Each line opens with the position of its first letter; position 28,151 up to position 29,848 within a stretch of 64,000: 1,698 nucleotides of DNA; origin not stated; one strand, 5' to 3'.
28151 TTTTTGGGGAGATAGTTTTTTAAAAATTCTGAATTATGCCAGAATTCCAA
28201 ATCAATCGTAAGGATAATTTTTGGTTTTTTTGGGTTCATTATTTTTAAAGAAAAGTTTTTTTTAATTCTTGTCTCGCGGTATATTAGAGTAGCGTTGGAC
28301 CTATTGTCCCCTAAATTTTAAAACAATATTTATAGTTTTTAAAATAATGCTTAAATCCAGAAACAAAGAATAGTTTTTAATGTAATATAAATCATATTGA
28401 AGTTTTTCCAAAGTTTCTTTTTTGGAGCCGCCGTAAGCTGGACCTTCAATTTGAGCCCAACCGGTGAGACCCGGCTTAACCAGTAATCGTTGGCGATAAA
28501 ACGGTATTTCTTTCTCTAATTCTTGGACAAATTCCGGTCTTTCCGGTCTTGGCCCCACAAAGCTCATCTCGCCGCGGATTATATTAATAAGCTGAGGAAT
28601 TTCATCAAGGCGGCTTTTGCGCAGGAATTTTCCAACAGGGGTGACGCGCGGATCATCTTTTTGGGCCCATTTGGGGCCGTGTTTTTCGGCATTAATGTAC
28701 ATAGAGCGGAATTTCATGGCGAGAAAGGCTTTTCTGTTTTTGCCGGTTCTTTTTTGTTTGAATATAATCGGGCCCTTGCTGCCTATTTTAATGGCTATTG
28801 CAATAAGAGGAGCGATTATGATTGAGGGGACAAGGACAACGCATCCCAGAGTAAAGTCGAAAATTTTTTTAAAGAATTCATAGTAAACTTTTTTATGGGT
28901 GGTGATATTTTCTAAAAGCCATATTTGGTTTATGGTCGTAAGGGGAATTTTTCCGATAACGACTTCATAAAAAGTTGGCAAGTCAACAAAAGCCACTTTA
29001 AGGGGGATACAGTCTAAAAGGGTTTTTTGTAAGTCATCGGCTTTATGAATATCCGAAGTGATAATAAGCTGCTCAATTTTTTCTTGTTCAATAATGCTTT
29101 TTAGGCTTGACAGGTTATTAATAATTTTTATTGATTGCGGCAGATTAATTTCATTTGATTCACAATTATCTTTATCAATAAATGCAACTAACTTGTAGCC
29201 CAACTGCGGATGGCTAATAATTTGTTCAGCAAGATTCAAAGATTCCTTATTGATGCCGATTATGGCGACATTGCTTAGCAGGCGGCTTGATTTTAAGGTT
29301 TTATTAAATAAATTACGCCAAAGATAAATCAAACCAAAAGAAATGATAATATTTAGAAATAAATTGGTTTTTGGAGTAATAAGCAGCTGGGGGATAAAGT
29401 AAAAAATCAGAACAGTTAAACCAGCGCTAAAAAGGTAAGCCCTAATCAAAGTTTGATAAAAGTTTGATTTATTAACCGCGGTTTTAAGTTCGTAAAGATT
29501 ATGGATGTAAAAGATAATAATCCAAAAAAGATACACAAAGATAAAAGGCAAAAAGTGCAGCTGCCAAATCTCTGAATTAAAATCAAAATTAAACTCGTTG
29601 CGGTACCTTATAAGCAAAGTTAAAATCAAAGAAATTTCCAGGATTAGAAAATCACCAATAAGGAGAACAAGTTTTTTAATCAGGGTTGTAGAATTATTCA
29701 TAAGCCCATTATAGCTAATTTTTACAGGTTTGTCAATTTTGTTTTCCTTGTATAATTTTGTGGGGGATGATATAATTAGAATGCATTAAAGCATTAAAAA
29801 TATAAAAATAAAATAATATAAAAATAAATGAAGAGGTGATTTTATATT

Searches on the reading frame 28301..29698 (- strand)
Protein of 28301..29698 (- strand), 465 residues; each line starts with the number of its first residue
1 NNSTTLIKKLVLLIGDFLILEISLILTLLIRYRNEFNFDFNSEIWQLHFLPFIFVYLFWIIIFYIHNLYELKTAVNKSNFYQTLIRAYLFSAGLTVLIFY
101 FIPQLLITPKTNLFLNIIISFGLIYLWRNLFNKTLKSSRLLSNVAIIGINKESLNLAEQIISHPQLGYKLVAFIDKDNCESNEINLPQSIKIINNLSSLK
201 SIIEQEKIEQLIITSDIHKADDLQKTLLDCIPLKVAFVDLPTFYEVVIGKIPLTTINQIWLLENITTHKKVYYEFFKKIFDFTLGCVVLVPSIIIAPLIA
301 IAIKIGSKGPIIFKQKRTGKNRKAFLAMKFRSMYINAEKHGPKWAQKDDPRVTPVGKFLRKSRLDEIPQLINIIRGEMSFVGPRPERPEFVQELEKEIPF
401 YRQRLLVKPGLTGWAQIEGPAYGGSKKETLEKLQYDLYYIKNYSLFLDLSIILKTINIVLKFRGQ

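Call 66: search_protein_families(library=pfam, proteins=[window:28301-29698:-], max_evalue=0.0001)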
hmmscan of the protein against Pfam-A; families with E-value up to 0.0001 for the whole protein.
window:28301-29698:- (465 aa): 2 families
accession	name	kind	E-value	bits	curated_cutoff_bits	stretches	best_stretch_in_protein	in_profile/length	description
PF02397.22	Bac_transf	-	1.4e-66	223.9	27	1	277-461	1-179/179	Bacterial sugar transferase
PF13727.12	CoA_binding_3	-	5.2e-10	40.1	25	1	67-226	4-160/175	CoA-binding domain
